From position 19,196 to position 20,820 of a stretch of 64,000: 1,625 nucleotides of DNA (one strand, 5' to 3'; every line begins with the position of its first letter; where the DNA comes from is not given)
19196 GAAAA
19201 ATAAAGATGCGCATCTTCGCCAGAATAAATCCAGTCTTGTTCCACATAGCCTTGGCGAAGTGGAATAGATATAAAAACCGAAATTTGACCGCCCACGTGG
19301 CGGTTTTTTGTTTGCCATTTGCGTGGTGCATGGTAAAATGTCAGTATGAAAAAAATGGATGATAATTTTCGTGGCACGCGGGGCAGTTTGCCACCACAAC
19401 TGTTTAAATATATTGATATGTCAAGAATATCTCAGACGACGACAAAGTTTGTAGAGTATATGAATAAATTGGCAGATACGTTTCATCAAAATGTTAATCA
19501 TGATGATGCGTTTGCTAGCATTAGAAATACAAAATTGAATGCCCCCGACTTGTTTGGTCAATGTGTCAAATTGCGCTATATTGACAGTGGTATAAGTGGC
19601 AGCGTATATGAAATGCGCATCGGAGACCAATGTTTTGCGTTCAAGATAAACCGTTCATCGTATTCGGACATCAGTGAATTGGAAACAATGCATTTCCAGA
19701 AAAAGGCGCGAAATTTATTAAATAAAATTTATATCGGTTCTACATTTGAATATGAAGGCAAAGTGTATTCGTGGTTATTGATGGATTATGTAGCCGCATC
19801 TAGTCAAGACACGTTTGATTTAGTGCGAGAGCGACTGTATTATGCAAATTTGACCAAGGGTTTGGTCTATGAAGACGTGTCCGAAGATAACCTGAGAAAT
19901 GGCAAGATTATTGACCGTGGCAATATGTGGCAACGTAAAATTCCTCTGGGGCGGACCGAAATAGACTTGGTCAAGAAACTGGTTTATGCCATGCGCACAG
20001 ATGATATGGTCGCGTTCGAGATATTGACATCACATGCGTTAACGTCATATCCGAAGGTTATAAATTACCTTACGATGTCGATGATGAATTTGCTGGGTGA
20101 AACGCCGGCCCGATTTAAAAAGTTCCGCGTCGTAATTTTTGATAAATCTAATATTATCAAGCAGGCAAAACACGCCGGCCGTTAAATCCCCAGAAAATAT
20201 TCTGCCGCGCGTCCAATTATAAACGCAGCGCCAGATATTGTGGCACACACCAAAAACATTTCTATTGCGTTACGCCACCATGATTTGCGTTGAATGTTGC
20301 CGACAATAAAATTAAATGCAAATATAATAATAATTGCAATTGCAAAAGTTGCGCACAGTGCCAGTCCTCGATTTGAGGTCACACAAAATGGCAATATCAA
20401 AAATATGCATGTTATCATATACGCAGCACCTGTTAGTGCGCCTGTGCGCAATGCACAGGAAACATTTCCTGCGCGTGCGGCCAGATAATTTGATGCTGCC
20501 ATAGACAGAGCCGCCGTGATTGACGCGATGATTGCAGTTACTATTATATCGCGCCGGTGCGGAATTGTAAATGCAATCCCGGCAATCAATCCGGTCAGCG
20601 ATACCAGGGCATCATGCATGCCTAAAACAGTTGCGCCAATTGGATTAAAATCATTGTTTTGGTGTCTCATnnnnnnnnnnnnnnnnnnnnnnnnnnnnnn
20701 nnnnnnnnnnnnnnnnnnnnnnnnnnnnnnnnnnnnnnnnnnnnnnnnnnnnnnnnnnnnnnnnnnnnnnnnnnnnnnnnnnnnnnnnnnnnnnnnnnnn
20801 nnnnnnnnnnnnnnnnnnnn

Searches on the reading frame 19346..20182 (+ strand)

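Call 15: search_protein_families(library=pfam, proteins=[window:19346-20182:+], max_evalue=0.01)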
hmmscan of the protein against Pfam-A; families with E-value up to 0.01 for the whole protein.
window:19346-20182:+ (279 aa): 1 family
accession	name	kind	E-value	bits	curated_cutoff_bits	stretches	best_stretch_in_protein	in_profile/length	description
PF13095.12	FTA2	-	0.00017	21.8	30.2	0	76-141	27-93/214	Kinetochore Sim4 complex subunit FTA2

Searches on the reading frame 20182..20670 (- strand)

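Call 82: search_protein_families(library=pfam, proteins=[window:20182-20670:-], max_evalue=0.01)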
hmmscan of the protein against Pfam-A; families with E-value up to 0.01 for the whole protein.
window:20182-20670:- (162 aa): 1 family
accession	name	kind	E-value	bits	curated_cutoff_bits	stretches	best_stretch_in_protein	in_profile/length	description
PF01988.24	VIT1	-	2.5e-14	54.1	28.1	2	12-67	2-58/214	VIT family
